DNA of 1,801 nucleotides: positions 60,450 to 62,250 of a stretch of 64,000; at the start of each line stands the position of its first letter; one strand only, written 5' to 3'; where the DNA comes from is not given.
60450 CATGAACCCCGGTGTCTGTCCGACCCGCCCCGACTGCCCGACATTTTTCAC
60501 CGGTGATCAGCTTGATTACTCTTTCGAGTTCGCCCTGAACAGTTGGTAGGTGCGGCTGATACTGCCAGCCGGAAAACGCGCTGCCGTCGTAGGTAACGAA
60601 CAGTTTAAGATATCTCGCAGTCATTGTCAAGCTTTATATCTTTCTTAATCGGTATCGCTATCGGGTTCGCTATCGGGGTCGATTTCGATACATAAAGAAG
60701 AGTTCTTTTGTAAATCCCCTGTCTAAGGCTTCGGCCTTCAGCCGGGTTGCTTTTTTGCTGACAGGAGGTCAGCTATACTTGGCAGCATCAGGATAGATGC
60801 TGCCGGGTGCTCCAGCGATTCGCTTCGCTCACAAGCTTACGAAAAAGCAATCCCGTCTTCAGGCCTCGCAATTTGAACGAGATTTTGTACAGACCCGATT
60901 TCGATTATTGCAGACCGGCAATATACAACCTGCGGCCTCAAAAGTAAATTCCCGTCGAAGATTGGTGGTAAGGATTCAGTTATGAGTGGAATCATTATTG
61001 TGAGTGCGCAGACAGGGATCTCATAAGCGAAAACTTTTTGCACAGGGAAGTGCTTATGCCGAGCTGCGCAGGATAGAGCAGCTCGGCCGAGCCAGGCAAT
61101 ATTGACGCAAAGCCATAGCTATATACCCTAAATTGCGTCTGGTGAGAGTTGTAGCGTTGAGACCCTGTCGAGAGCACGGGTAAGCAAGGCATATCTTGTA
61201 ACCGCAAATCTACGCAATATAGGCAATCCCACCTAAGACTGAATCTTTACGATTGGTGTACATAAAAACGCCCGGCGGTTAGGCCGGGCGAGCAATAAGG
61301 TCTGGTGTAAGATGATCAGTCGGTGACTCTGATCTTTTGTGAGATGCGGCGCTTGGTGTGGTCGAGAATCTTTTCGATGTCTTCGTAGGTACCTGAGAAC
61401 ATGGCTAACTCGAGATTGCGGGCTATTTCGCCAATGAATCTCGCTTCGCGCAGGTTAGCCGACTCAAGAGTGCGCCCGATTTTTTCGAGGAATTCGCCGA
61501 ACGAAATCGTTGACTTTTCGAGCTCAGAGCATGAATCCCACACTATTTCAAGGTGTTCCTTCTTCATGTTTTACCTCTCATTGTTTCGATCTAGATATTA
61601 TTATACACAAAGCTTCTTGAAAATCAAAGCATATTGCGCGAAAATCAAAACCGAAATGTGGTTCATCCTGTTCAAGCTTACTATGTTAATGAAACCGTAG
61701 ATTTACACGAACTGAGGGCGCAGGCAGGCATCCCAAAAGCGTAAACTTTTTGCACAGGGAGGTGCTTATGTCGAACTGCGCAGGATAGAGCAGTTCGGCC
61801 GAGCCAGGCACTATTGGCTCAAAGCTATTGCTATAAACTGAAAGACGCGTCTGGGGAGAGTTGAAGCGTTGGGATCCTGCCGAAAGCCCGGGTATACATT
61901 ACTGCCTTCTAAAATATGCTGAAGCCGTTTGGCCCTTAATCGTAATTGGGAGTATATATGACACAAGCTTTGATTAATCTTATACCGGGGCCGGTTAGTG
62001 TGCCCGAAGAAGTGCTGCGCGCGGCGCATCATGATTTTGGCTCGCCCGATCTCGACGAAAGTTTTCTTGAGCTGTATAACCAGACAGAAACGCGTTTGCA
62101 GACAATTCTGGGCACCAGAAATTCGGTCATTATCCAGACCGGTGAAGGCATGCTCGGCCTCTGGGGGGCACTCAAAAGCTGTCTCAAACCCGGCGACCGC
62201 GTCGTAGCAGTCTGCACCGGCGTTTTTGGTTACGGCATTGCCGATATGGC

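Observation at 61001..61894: Two ~165-bp direct repeats with a covarying hairpin and GEMM-like motifs: candidate cis-regulatory RNA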

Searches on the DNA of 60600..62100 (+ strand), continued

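Call 39: search_with_rna_model(model_id=R1, sources=[window, L009, L011, L012, L013, L014, L015, L016, L017, L018, L019, L020, L021, L022, L023], max_evalue=1e-15, make_alignment=true)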
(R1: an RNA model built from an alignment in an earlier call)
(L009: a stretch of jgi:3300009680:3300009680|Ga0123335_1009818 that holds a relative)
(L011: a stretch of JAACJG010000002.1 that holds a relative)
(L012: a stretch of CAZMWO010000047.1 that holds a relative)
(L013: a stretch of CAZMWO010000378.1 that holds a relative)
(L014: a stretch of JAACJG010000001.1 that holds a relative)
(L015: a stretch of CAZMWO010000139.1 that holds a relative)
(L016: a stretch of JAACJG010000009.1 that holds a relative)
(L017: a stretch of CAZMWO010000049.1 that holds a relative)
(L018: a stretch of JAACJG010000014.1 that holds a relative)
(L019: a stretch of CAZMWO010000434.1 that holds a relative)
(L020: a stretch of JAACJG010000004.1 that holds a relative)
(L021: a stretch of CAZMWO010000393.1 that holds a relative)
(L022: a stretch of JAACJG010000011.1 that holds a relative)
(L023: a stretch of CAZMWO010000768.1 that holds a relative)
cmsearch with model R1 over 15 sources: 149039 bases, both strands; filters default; matches with E-value up to 1e-15: 18.
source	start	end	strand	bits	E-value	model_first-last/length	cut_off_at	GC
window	61002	61180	+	222.4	2.9e-59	1-179/179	no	0.53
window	61714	61892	+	222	3.7e-59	1-179/179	no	0.55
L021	4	182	-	201.8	1.4e-53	1-179/179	no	0.54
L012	37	216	-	195.5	7.6e-52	1-179/179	no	0.56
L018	504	679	-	175.7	2.1e-46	1-179/179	no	0.51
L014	6592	6771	-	174.3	5.2e-46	1-179/179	no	0.57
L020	6770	6947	-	172.2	2e-45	1-179/179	no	0.52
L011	1504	1682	+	171.7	2.6e-45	1-179/179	no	0.49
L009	10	187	-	153.6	2.5e-40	1-179/179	no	0.54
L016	6600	6779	-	148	8.9e-39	1-179/179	no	0.56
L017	5657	5837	-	146.8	1.9e-38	1-179/179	no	0.54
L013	166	346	+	139.1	2.5e-36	1-179/179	no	0.54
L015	411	558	+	136.9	9.9e-36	1-147/179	3'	0.54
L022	1304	1484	+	135.1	3.2e-35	1-179/179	no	0.55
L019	3354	3502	+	121.1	2.2e-31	15-163/179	no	0.56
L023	1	113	-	116.8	3.5e-30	1-113/179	3'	0.54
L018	6760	6889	+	80.4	3.5e-20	1-179/179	no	0.58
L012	2550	2676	-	75.1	9.7e-19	1-179/179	no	0.55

Alignment A9: 18 matches aligned to the model, 187 columns, each read 5' to 3' on its own strand. Consensus structure (alignment columns), stored with it:
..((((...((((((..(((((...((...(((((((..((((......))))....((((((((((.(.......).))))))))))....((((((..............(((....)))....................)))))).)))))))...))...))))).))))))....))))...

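Call 48: search_with_rna_model(model_id=R1, sources=[L024, L025, L026, L027, L028, L029, L030, L031, L032, L033, L034, L035, L036, L037, L038, L039, L040, L041, L042, L043, L044, L045, L046, L047, L048, L049, L050, L051, L052, L053, L054, L055, L056, L057, L058, L059, L060, L061, L062, L063, L064, L065, L066, L067, L068, L069, L070, L071, L072, L073, L074, L075, L076, L077, L078, L079, L080, L081, L082, L083, L084, L085, L086, L087, L088, L089, L090, L091, L092, L093, L094, L095, L096, L097, L098, L099, L100, L101, L102, L103], max_evalue=1e-8, make_alignment=true)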
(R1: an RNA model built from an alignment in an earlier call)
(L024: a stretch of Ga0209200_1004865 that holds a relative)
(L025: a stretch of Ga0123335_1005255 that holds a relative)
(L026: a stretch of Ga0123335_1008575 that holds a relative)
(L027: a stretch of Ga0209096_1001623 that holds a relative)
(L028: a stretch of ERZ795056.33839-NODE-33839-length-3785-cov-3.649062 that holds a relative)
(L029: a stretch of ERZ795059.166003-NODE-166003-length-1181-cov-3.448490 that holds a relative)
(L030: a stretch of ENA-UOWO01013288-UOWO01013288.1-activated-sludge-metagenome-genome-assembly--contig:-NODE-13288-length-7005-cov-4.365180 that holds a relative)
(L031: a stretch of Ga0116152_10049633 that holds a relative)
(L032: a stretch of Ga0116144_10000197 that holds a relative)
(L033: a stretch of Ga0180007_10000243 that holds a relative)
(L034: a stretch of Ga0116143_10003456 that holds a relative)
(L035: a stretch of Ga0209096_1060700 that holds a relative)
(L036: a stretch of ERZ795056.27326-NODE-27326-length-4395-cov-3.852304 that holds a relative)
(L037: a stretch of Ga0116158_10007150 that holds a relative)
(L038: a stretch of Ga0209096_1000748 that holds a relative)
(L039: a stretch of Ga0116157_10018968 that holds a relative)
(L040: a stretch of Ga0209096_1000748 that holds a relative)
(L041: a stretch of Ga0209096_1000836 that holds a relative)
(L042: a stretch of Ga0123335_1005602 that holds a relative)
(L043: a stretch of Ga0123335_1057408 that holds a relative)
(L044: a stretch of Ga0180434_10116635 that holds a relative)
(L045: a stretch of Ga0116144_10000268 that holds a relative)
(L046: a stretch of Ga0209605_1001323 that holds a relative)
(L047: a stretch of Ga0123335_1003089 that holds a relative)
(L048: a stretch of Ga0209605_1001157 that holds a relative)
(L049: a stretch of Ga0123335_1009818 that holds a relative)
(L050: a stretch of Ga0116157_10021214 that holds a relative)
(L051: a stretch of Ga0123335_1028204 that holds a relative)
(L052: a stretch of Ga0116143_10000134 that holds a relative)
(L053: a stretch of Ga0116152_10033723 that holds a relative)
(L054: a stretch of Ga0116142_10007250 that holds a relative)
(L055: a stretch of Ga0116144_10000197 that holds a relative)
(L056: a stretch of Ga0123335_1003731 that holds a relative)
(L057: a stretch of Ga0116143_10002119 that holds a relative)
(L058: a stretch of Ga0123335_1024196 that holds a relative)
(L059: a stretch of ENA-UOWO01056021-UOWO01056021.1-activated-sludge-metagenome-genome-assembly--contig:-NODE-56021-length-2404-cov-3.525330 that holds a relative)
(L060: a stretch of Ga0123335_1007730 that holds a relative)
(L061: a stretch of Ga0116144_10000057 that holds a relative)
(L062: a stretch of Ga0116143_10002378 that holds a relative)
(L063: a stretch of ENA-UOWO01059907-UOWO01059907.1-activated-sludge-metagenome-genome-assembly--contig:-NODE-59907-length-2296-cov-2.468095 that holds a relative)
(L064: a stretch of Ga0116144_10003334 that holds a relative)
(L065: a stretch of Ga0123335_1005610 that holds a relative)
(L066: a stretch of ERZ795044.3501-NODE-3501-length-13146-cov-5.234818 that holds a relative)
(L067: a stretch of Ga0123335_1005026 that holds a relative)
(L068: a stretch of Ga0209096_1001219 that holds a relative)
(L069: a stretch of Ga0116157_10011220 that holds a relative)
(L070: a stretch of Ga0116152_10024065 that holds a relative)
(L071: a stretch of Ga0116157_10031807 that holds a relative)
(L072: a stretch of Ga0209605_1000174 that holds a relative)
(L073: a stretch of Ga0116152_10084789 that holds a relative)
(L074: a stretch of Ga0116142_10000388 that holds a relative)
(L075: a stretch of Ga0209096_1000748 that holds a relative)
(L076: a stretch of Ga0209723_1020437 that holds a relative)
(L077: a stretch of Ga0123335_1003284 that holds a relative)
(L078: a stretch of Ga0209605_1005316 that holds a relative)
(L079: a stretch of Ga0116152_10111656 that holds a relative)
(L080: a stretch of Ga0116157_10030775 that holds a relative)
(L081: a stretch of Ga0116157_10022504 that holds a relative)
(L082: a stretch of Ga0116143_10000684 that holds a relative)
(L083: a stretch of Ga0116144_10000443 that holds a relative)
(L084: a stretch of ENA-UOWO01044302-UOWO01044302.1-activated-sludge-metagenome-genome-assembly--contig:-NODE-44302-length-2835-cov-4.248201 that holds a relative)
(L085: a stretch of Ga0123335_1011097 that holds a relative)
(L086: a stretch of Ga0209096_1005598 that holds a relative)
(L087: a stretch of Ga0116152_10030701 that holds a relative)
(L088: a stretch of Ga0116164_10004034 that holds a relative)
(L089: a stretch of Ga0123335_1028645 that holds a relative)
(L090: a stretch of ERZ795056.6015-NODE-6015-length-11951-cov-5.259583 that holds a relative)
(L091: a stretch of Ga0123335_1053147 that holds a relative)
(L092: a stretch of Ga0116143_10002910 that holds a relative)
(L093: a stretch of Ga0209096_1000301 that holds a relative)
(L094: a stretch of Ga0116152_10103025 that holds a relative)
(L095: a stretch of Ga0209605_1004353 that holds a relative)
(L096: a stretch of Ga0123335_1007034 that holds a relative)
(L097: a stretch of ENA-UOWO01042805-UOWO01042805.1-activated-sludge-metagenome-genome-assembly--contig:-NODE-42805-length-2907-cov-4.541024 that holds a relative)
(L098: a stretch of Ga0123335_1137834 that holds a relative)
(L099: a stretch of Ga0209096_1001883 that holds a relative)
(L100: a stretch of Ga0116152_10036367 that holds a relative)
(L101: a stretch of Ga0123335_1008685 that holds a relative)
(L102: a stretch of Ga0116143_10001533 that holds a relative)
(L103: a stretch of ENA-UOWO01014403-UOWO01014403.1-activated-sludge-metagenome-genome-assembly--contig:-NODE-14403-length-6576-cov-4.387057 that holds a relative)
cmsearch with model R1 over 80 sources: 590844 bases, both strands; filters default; matches with E-value up to 1e-8: 80.
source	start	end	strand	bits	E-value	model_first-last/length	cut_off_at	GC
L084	827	1005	+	214.4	1.9e-56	1-179/179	no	0.53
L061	7861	8039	+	211.2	1.4e-55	1-179/179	no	0.53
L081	4565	4743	+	206.5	2.9e-54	1-179/179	no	0.51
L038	541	719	-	192.2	2.5e-50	1-179/179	no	0.58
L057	5406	5584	-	192.2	2.5e-50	1-179/179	no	0.58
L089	153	332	-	184.1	4.1e-48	1-179/179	no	0.57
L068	2355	2535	-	178.8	1.1e-46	1-179/179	no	0.53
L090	2377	2557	-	178.8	1.1e-46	1-179/179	no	0.53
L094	225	405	+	177.2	3.2e-46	1-179/179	no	0.54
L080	3207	3384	+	176.9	3.9e-46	1-179/179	no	0.52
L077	3801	3980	-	174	2.4e-45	1-179/179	no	0.57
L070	3999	4174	+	173.6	3e-45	1-179/179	no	0.52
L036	1222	1402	+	172.8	5.1e-45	1-179/179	no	0.54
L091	1808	1983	-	163.4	2e-42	1-179/179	no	0.51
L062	2098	2248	+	154.8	4.6e-40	1-179/179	no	0.49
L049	9626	9803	+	153.6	1e-39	1-179/179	no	0.54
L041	3018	3196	+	149.7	1.2e-38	1-179/179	no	0.54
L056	2301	2480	+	141.2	2.5e-36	1-179/179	no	0.54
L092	1553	1733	-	134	2.4e-34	1-179/179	no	0.55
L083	7941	8068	+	124.8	8.6e-32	1-179/179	no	0.51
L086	8558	8685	+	124.8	8.6e-32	1-179/179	no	0.51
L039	5223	5365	-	119.9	1.9e-30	39-179/179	5'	0.54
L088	5495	5622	-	119.7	2.1e-30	1-179/179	no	0.51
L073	138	265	+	118.4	4.9e-30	1-179/179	no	0.52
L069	6754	6881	-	118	6.1e-30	1-179/179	no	0.52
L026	10144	10271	-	117.1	1.1e-29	1-179/179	no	0.49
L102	11215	11342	-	109.6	1.3e-27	1-179/179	no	0.51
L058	811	939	-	106.5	9e-27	1-179/179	no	0.53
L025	762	889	-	104.6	3e-26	1-179/179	no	0.5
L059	711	838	+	103.7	5.5e-26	1-179/179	no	0.58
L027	2371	2498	-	102.4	1.2e-25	1-179/179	no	0.58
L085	8514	8641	-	93.6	3.2e-23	1-179/179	no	0.55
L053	2069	2197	+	92.5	6.3e-23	1-179/179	no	0.56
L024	2413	2541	-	92.4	6.8e-23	1-179/179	no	0.52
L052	3711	3839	+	92.4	6.8e-23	1-179/179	no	0.52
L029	478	606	-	92.2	7.6e-23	1-179/179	no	0.56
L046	1631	1759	+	92.2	7.6e-23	1-179/179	no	0.56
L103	2298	2427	+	90.9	1.8e-22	1-179/179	no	0.52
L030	5980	6107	+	90.8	1.9e-22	1-179/179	no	0.56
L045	8830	8958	+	90.7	2e-22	1-179/179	no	0.53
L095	3206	3334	+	90.7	2e-22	1-179/179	no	0.53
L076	2127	2254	-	89.7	3.9e-22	1-179/179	no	0.52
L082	3778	3907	-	88.4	8.5e-22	1-179/179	no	0.53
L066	6742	6870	-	87.8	1.3e-21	1-179/179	no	0.55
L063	2160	2288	-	87.3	1.8e-21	1-179/179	no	0.56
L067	2848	2977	+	87.1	2e-21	1-179/179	no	0.55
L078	8860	8989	-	87.1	2e-21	1-179/179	no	0.55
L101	5255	5383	+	86.8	2.4e-21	1-179/179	no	0.53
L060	3398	3524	-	86.5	2.9e-21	1-179/179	no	0.49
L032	3746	3874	-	86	4e-21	1-179/179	no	0.55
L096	11505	11632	-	85.6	5.1e-21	1-179/179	no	0.55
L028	1256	1385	+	85.1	7e-21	1-179/179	no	0.54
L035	169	298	+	85.1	7e-21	1-179/179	no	0.54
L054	2122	2250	+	84.7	9.3e-21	1-179/179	no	0.56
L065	823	951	+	84.5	1.1e-20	1-179/179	no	0.53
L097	1462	1590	+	83.1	2.6e-20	1-179/179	no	0.57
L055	5879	6007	-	83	2.7e-20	1-179/179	no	0.57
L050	2132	2260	+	82.8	3.1e-20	1-179/179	no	0.58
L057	52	181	-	82.3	4.1e-20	1-179/179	no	0.52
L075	4071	4200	-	82.3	4.1e-20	1-179/179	no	0.52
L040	890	1018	-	82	4.9e-20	1-179/179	no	0.57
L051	2982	3111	+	81.7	6e-20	1-179/179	no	0.55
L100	974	1103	-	79.9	1.9e-19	1-179/179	no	0.53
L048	1109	1237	+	79.4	2.5e-19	1-179/179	no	0.52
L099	197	325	+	79.4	2.5e-19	1-179/179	no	0.52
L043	582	710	-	77.1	1.1e-18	1-179/179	no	0.57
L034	11888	12016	-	77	1.2e-18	1-179/179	no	0.53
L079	994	1123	+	75.4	3.3e-18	1-179/179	no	0.54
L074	29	155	-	75.1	3.8e-18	1-179/179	no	0.55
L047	9408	9534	-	74.8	4.6e-18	1-179/179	no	0.54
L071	1107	1236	-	74.5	5.9e-18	1-179/179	no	0.55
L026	5230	5356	-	69.4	1.4e-16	1-179/179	no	0.57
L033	12020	12149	+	67.7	4.3e-16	1-179/179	no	0.55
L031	2045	2171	+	66.6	8.8e-16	1-179/179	no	0.57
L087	2478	2604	-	66.2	1.1e-15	1-179/179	no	0.53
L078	9700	9800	-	66.1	1.2e-15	26-154/179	no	0.54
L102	13626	13752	-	65.9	1.4e-15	1-179/179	no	0.58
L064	9354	9536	-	61.9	1.7e-14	1-179/179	no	0.56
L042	368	496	-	52.1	8.5e-12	1-179/179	no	0.57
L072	1366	1498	+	47.9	1.2e-10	1-179/179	no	0.53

Alignment A12: 80 matches aligned to the model, 280 columns, each read 5' to 3' on its own strand. Consensus structure (alignment columns), stored with it:
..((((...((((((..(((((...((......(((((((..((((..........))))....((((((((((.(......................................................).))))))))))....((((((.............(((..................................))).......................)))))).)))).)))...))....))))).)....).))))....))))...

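Call 60: search_with_rna_model(model_id=R1, sources=[L104, L105, L106, L107, L108, L109, L110, L111, L112, L113, L114, L115, L116, L117, L118, L119, L120, L121, L122, L123, L124, L125, L126, L127, L128, L129, L130, L131, L132, L133, L134, L135, L136], max_evalue=1e-8)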
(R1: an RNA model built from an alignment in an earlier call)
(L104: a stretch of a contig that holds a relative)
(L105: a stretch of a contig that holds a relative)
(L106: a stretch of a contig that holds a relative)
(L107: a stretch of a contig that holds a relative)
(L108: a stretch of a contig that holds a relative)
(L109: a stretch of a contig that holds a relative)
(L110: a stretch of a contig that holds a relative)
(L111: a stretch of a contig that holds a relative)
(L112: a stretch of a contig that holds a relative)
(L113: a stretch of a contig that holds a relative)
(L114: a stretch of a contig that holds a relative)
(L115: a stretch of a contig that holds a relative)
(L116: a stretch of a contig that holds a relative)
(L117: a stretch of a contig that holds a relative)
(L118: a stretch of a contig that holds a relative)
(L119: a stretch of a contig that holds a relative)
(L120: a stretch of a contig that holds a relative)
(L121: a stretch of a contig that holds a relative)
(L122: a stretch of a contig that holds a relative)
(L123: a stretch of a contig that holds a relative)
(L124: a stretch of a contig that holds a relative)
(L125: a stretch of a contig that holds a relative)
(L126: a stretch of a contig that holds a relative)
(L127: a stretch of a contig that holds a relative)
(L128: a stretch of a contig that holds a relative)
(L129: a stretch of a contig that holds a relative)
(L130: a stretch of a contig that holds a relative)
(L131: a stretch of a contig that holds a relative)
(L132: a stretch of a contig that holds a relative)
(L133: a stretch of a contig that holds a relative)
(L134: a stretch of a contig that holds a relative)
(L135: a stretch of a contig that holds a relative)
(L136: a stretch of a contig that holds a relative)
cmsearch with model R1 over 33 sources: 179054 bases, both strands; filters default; matches with E-value up to 1e-8: 33.
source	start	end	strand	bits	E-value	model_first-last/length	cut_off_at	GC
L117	191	371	-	160.8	3.3e-42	1-179/179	no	0.54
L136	831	1004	-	136.6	1.4e-35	1-179/179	no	0.55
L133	1264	1443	+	134.7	4.8e-35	1-179/179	no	0.52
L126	10457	10637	-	134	7.4e-35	1-179/179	no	0.55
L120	3026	3207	-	127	6.2e-33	1-179/179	no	0.54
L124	6616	6743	+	121.7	1.8e-31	1-179/179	no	0.51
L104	755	881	+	113.6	3.1e-29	1-179/179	no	0.53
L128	371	498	+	103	2.5e-26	1-179/179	no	0.57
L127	3471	3598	+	102.4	3.8e-26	1-179/179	no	0.58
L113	611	738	-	97.6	7.7e-25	1-179/179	no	0.55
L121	4686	4813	-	97.4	8.8e-25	1-179/179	no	0.58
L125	769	896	-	95.2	3.6e-24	1-179/179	no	0.54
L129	752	879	-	93.6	9.8e-24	1-179/179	no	0.55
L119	11522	11649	+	93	1.5e-23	1-179/179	no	0.56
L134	1462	1590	+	92.4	2e-23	1-179/179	no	0.52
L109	3595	3723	+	92.2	2.3e-23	1-179/179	no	0.56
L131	1849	1977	-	92.2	2.3e-23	1-179/179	no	0.56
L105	1369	1498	+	91.3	4.1e-23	1-179/179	no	0.55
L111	3394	3522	+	87.8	3.9e-22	1-179/179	no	0.55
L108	540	669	-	86.4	9.5e-22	1-179/179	no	0.55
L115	276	404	+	86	1.2e-21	1-179/179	no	0.56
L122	13047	13175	+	86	1.2e-21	1-179/179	no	0.56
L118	81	210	-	79.2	9e-20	1-179/179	no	0.52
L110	1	114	-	77.7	2.3e-19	1-165/179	3'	0.54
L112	2118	2244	-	71.7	1e-17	1-179/179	no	0.56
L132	1141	1269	+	71.4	1.2e-17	1-179/179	no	0.53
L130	1453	1579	+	69.6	3.9e-17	1-179/179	no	0.56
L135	8644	8770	-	67.9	1.1e-16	1-179/179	no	0.54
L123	7317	7499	-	61.9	5e-15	1-179/179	no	0.56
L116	3528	3710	-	48.7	2.2e-11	1-179/179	no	0.6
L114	46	175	-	46.7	8.1e-11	1-179/179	no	0.54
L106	1037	1167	+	43.5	6.1e-10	1-179/179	no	0.53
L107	1109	1238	-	40.2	4.8e-09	1-179/179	no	0.55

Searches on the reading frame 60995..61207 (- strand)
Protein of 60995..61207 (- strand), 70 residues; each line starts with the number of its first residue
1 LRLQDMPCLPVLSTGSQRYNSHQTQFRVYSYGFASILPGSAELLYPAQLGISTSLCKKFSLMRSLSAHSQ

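Call 14: search_protein_families(library=pfam, proteins=[window:60995-61207:-], max_evalue=0.01)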
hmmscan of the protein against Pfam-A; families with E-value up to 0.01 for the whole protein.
window:60995-61207:- (70 aa): 0 families
